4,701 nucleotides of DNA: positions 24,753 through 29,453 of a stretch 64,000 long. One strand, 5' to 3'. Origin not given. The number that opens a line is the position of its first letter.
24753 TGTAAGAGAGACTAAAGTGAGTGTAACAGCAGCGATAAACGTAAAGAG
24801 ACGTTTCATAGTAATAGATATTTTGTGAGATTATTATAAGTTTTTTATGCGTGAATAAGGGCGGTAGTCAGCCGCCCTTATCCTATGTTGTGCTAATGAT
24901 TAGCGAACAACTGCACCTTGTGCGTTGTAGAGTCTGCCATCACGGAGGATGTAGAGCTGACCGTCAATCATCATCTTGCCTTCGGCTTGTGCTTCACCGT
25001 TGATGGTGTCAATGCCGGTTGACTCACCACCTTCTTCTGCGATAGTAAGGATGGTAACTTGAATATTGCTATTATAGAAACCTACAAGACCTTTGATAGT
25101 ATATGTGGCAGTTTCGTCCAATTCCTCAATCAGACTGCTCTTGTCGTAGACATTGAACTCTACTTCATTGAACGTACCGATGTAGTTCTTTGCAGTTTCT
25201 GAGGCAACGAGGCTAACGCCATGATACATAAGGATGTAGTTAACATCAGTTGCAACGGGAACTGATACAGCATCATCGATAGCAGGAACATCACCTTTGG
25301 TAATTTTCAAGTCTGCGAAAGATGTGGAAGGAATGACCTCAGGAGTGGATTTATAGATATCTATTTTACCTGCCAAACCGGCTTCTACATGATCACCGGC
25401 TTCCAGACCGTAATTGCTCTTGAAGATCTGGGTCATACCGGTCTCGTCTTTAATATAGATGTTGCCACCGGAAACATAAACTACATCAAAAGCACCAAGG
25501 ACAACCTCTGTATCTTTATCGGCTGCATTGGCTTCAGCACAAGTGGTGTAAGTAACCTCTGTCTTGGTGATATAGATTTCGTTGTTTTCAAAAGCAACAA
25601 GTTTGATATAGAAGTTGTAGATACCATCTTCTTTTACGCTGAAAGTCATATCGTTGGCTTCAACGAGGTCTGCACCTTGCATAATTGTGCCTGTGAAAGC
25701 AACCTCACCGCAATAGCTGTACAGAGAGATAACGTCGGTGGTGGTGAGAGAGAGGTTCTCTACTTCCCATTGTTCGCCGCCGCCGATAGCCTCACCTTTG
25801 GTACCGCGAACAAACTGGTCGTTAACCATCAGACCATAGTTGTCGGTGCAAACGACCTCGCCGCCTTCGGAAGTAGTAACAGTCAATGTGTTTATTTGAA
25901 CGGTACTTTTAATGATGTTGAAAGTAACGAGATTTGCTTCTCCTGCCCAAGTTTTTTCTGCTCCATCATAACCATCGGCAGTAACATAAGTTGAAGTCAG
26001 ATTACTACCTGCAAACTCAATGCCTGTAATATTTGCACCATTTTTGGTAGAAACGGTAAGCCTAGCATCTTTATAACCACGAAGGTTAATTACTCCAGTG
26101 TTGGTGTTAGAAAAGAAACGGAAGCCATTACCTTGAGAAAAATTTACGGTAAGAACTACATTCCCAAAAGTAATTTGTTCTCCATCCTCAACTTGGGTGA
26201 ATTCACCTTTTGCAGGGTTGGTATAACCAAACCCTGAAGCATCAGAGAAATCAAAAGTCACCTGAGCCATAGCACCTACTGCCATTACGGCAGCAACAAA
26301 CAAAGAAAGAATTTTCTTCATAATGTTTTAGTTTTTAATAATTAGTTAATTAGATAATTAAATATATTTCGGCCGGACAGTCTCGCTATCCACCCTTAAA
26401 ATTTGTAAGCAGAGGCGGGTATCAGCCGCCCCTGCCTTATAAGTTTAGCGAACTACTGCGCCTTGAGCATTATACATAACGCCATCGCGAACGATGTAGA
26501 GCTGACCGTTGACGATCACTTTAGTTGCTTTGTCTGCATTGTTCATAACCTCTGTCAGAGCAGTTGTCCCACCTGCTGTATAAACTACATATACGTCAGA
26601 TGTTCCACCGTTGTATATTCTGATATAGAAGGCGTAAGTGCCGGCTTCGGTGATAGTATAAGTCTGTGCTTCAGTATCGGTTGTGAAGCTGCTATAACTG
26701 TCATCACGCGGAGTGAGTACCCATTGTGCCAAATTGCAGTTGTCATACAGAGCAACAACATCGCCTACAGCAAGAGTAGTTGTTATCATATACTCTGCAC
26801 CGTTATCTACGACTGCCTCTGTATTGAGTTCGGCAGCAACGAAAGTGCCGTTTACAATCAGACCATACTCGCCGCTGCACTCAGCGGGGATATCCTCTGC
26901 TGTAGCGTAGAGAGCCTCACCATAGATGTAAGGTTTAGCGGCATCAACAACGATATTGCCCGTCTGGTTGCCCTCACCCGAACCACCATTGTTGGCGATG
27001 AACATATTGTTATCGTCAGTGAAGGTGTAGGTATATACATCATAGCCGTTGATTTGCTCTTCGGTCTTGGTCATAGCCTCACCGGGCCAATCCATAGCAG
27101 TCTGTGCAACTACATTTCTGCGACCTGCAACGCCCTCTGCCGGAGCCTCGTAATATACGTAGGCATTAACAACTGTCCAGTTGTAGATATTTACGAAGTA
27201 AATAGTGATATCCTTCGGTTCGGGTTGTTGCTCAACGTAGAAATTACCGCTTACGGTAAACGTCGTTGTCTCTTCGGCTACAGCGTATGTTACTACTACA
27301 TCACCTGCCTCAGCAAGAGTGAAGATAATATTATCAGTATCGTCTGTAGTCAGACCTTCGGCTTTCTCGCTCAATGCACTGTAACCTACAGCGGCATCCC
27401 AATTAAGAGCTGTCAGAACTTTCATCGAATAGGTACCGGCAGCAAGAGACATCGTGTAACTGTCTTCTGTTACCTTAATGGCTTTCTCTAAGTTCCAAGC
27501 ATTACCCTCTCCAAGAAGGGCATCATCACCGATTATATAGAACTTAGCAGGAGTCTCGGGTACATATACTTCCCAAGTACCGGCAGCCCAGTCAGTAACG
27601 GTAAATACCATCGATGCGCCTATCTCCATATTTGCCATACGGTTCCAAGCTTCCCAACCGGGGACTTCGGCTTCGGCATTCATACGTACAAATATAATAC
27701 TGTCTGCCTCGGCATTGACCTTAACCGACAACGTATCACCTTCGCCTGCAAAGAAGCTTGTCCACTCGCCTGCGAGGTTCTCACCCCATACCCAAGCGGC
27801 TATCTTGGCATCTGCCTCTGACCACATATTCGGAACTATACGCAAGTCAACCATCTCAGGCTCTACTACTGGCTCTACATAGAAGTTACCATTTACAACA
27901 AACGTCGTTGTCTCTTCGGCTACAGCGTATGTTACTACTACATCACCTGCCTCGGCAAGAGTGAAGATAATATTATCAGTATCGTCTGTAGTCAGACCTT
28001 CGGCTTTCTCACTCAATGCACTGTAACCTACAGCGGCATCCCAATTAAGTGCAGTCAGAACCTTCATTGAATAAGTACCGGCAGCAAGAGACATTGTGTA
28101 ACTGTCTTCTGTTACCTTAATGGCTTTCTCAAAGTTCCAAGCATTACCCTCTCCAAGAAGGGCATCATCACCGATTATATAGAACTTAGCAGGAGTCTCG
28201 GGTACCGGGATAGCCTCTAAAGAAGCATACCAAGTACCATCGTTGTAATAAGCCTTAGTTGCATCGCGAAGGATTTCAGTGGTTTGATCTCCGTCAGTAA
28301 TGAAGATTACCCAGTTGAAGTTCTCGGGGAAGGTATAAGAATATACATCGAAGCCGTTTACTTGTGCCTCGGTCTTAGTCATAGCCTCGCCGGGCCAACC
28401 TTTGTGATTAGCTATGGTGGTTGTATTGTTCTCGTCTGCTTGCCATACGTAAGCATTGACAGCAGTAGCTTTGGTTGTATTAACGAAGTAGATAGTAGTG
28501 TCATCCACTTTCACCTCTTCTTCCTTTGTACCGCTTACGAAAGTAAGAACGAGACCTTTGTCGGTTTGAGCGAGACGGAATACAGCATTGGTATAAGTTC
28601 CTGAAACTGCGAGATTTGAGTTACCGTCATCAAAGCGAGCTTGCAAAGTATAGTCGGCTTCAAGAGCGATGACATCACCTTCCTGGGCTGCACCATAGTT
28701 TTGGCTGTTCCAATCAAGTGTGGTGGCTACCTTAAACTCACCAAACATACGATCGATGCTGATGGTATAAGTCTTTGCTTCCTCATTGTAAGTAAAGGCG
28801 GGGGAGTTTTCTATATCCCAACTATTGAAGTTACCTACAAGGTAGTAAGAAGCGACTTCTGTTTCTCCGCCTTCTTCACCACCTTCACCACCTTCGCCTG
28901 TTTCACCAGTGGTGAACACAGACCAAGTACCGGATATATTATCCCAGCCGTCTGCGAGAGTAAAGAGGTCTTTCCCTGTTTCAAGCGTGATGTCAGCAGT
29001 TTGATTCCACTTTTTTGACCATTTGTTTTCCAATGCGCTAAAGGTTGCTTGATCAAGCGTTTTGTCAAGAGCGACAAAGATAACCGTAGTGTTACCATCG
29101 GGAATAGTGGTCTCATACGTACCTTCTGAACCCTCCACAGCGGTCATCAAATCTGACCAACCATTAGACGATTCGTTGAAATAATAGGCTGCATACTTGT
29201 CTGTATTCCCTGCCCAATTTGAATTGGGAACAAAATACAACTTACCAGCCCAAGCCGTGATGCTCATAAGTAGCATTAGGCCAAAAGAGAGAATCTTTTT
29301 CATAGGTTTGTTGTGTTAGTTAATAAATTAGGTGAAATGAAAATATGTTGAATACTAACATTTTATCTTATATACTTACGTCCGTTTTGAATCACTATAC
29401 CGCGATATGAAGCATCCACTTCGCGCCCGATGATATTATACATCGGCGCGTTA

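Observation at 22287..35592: Sus-independent starch operon: three secreted GH13 enzymes plus three non-catalytic multi-CBM proteins, none lipidated, all tail-tagged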

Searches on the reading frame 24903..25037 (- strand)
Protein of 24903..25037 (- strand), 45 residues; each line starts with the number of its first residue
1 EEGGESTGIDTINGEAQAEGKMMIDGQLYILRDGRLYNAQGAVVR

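Call 65: search_solved_structures(query=A4, max_evalue=10, show_alignments=5)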
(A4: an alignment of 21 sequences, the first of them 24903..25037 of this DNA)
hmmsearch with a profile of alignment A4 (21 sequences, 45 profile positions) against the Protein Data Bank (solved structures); distinct sequences matched with E-value up to 10: 10.
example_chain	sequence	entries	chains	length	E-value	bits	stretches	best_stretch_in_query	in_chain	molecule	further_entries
4d49_A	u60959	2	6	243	0.084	15.8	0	9-28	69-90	ARMADILLO REPEAT PROTEIN ARM00027 | YIII(Dq.V1)4CPAF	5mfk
5mfi_A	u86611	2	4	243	0.12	15.3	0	9-28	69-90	YIII(Dq.V2)4CqI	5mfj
1lkt_A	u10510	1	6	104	0.15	15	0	18-29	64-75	TAILSPIKE PROTEIN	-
8eb7_0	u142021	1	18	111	0.23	14.4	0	18-29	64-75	Tail spike protein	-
2vnl_A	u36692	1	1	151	0.51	13.3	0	18-29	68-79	BIFUNCTIONAL TAIL PROTEIN, PIIGCN4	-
2vky_B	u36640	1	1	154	0.52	13.2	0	18-29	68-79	TAIL PROTEIN, PIIGCN4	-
4art_A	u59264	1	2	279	1.4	11.9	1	12-37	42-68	STRUCTURAL PROTEIN ORF273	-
4c3t_A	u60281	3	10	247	1.4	11.8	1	13-37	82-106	CARBONATE DEHYDRATASE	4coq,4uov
4ats_A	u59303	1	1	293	1.5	11.8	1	12-37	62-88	STRUCTURAL PROTEIN ORF273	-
5mfb_A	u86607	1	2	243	3.5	10.6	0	8-28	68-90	YIII(Dq)4CqI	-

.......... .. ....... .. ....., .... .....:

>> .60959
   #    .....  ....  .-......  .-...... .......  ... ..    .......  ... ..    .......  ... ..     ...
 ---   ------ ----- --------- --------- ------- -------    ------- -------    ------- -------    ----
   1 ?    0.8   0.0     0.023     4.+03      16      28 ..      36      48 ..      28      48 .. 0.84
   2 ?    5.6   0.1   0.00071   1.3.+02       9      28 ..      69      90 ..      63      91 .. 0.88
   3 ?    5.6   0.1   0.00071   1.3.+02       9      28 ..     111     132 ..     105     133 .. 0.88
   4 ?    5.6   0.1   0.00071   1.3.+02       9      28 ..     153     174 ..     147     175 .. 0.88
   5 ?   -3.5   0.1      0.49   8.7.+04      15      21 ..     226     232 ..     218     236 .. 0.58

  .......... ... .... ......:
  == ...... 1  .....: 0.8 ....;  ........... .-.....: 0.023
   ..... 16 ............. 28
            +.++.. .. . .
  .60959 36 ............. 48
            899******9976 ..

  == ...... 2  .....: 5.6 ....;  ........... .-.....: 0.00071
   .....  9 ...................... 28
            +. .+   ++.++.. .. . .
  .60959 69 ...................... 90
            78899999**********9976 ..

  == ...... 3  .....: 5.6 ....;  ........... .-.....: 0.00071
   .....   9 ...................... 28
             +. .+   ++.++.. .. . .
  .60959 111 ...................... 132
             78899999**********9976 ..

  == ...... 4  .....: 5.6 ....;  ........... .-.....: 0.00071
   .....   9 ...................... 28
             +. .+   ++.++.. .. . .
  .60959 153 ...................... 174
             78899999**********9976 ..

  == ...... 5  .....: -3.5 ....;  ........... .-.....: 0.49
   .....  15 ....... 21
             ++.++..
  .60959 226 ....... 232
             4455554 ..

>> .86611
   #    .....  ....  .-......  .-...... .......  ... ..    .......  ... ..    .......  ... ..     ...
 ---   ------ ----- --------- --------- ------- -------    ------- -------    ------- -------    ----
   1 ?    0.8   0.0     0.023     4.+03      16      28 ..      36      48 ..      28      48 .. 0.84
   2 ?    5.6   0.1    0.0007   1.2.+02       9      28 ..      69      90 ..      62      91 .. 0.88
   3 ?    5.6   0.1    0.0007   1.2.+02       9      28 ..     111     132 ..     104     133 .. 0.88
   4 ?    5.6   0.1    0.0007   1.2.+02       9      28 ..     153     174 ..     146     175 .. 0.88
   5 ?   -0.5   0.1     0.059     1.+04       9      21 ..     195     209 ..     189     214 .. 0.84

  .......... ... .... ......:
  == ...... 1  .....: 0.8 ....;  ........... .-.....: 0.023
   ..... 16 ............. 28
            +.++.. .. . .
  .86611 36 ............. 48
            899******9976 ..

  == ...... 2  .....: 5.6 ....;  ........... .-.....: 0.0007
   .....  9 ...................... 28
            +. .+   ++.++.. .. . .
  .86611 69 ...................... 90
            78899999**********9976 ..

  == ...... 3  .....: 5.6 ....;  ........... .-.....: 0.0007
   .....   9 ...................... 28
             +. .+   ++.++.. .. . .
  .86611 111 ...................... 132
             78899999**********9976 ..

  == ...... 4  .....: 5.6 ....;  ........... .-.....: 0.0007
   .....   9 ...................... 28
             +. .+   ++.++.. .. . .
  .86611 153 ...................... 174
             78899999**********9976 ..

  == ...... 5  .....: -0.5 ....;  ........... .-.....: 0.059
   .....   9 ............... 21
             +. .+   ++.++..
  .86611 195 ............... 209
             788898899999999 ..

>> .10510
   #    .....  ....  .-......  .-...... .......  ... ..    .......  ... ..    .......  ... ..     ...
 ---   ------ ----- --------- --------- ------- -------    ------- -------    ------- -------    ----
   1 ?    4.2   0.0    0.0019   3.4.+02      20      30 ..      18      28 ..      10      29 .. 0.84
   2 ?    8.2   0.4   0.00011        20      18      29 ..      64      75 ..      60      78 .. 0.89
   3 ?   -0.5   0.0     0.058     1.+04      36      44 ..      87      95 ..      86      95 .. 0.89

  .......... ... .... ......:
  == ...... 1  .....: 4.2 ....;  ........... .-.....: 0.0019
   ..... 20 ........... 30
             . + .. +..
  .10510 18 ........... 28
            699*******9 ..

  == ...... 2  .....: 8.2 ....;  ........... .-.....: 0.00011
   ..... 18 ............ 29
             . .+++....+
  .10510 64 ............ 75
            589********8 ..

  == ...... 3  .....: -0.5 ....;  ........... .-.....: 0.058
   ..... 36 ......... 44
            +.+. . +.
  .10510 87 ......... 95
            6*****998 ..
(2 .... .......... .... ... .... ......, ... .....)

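Call 73: search_protein_representatives(alignment_id=A4)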
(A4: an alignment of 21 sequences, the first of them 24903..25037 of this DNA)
Query: 21 sequences, 45 profile positions. Proteins with E-value up to 0.001 (for the whole library): 13227; up to 1e-10: 1106; up to 1e-30: 0. The best 150 are listed.
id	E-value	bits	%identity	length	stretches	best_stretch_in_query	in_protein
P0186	1.2e-16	76.2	-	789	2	4-45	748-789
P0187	2.2e-16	75.3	-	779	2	7-45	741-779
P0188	3.1e-16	74.8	-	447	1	5-45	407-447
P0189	3.3e-16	74.7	-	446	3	5-44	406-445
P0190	5.3e-16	74.1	-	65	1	6-45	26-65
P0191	5.6e-16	74.0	-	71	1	5-45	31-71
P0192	8.1e-16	73.5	-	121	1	4-45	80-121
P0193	8.7e-16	73.4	-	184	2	5-44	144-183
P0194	1.1e-15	73.0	-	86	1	4-45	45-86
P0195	1.2e-15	73.0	-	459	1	4-45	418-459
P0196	1.4e-15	72.8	-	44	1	5-45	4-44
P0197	1.9e-15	72.3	-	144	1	5-45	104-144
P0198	2.0e-15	72.2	-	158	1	4-45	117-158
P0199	2.6e-15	71.9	-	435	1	3-45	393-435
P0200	2.7e-15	71.8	-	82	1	8-45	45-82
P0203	3.2e-15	71.6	-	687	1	5-45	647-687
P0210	6.6e-15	70.6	-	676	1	7-45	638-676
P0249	3.5e-14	68.3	-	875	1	6-45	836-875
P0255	4.4e-14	68.0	-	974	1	5-45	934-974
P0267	6.0e-14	67.5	-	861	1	5-45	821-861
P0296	1.2e-13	66.6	-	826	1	3-45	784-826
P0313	1.8e-13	65.9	-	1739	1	2-43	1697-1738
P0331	2.3e-13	65.6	-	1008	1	6-45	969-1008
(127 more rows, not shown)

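Call 74: list_cluster_members(proteins=[P0186, P0187, P0203, P0210, P0249, P0255, P0267, P0296, P0313, P0331])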
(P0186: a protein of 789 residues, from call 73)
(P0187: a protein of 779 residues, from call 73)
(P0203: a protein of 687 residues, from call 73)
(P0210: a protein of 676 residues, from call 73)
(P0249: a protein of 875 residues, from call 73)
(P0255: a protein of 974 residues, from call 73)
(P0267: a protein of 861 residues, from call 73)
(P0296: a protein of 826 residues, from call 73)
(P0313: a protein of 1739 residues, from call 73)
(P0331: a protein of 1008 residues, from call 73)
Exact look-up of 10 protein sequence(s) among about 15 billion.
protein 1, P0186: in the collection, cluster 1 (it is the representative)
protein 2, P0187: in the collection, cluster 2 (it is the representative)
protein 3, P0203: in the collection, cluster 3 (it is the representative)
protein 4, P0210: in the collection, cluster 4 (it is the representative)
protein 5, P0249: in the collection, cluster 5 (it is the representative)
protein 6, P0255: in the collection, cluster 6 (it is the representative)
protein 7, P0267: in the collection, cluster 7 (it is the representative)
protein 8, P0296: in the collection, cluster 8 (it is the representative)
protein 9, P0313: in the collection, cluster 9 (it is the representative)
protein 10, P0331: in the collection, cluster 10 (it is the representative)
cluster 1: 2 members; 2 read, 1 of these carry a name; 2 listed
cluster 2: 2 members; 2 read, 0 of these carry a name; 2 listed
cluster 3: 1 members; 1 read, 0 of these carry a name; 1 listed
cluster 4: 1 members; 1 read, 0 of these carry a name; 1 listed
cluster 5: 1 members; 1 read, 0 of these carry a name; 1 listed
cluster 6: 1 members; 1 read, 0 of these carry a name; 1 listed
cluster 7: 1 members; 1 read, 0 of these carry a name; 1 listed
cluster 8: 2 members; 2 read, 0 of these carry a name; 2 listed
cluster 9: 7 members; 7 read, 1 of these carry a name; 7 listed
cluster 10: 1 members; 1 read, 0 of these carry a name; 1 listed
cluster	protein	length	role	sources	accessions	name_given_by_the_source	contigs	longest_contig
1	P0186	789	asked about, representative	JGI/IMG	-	hypothetical protein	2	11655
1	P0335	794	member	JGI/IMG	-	-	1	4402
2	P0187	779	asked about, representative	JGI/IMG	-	-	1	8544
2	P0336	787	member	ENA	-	-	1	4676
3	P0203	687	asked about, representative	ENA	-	-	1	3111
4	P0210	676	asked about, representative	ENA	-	-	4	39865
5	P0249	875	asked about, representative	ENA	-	-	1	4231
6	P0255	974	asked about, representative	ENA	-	-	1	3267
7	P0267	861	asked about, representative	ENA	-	-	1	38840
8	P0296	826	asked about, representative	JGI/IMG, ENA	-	-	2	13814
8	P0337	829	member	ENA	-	-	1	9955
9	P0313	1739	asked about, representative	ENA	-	-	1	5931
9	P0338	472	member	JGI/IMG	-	hypothetical protein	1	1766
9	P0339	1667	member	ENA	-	-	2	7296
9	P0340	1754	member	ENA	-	-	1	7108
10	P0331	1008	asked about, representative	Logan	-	-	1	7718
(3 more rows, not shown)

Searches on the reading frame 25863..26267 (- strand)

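Call 82: search_protein_families(library=pfam, proteins=[window:25863-26267:-], max_evalue=1)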
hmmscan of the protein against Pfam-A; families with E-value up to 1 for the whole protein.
seq(135 aa): 1 family
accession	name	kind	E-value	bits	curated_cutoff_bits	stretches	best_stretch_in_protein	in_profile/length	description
PF12574.13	120_Rick_ant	-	0.1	12.3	25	1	74-126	39-91/240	120 KDa Rickettsia surface antigen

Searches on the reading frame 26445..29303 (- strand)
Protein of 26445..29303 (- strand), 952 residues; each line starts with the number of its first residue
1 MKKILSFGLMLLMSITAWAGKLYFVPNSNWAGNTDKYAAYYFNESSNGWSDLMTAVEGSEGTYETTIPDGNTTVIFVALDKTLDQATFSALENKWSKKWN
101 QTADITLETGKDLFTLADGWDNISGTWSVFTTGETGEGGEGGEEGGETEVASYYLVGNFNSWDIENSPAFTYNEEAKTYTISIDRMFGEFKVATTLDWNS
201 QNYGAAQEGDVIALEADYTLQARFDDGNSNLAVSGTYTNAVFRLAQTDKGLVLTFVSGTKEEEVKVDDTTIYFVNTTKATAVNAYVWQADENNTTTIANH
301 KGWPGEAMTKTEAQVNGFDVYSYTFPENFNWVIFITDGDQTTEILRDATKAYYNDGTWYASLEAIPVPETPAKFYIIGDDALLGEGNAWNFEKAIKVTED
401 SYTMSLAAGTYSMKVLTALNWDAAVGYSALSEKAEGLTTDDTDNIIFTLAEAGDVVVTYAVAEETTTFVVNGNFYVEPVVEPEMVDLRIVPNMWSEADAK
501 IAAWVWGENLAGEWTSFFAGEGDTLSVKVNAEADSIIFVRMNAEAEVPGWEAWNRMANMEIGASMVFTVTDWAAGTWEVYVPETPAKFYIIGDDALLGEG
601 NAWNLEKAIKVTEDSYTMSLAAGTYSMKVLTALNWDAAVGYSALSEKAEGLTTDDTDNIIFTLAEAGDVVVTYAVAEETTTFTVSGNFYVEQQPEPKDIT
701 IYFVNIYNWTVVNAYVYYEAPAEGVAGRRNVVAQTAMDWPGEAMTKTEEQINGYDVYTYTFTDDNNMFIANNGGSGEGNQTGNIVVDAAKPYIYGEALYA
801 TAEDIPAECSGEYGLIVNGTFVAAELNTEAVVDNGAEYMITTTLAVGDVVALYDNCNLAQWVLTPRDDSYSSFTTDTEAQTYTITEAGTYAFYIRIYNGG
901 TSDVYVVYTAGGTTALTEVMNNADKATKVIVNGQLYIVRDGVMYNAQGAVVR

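Call 5: search_protein_families(library=pfam, proteins=[window:26445-29303:-], max_evalue=0.01)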
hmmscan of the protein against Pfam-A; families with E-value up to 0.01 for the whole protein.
window:26445-29303:- (952 aa): 4 families
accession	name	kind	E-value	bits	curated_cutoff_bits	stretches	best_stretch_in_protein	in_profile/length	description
PF16738.10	CBM26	-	9.4e-17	61.4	28.1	2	271-342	1-66/70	Starch-binding module 26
PF03943.19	TAP_C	-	0.00011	22.1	21.3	0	385-403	22-40/49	TAP C-terminal domain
PF22058.2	X25_BaPul_like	-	0.00069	20.1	27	0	616-673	37-80/87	Pullulanase X25 domain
PF02639.20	DUF188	-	0.0037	17.4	24.3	0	652-672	37-57/130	Uncharacterized BCR, YaiI/YqxD family COG1671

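Call 6: search_protein_families(library=ncbifam, proteins=[window:26445-29303:-], max_evalue=0.1)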
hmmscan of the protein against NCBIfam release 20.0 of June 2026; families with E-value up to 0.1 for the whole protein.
window:26445-29303:- (952 aa): 2 families
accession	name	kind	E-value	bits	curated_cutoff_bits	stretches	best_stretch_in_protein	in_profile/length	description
NF047367.1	redox_TF_RrpA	exception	0.00098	19.4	185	0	401-444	9-52/101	MarR family transcription factor RrpA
NF001095.0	PRK00124.1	equivalog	0.03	14.1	139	0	413-459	25-72/150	YaiI/YqxD family protein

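Call 38: search_solved_structures(query=window:26445-29303:-, max_evalue=0.01)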
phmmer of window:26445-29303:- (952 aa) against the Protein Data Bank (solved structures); distinct sequences matched with E-value up to 0.01: 0.

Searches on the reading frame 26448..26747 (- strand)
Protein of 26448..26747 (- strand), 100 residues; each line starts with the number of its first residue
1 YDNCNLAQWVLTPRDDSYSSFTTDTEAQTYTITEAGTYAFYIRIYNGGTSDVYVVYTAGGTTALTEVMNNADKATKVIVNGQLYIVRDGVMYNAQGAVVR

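Call 11: search_protein_families(library=ncbifam, proteins=[window:26448-26747:-], max_evalue=10)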
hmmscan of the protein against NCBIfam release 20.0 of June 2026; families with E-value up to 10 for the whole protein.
seq(100 aa): 0 families

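Call 12: search_protein_families(library=pfam, proteins=[window:26448-26747:-], max_evalue=10)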
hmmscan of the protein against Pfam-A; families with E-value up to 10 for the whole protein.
seq(100 aa): 1 family
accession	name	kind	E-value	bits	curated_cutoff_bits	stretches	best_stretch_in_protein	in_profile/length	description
PF01043.26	SecA_PP_bind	-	0.012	16.6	23.5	1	19-89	20-83/110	SecA preprotein cross-linking domain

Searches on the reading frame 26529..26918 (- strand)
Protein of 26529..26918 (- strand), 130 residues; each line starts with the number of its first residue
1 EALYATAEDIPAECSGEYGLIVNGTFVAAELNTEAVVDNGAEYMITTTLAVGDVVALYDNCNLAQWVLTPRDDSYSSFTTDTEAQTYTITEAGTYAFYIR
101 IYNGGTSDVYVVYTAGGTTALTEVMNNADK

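Call 82: search_protein_families(library=pfam, proteins=[window:26529-26918:-], max_evalue=1)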
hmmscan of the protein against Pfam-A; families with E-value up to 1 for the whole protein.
seq(130 aa): 2 families
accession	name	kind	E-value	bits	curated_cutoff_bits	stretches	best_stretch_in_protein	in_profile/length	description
PF07495.19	Y_Y_Y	-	0.21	12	26.6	1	71-110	17-55/65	Y_Y_Y domain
PF18573.7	BclA_C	-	0.98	9.7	38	0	69-101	22-54/128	BclA C-terminal domain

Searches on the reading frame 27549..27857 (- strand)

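Call 82: search_protein_families(library=pfam, proteins=[window:27549-27857:-], max_evalue=1)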
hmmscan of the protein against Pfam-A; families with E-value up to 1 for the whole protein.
seq(103 aa): 1 family
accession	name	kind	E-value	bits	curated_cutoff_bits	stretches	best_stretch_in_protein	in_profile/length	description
PF18675.7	HepII_C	-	0.025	15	26.1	1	71-97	26-55/88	Heparinase II C-terminal domain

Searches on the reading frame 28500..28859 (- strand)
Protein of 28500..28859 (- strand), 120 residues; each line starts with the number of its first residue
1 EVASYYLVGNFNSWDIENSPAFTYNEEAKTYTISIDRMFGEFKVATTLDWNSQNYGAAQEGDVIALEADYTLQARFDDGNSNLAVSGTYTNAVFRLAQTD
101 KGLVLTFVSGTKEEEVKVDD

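Call 82: search_protein_families(library=pfam, proteins=[window:28500-28859:-], max_evalue=1)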
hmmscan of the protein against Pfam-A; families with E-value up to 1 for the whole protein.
seq(120 aa): 4 families
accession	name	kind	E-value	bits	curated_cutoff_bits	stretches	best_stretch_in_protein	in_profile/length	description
PF16411.10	SusF_SusE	-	0.00042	21.1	27.5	1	7-93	1-86/167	Outer membrane protein SusF_SusE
PF12992.12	DUF3876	-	0.037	14.5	27.2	1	7-86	13-85/92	Domain of unknown function, B. Theta Gene description (DUF3876)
PF14292.12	SusE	-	0.094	13.3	25.2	1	44-90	33-72/106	SusE outer membrane protein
PF22058.2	X25_BaPul_like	-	0.099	13.2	27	1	8-77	12-81/87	Pullulanase X25 domain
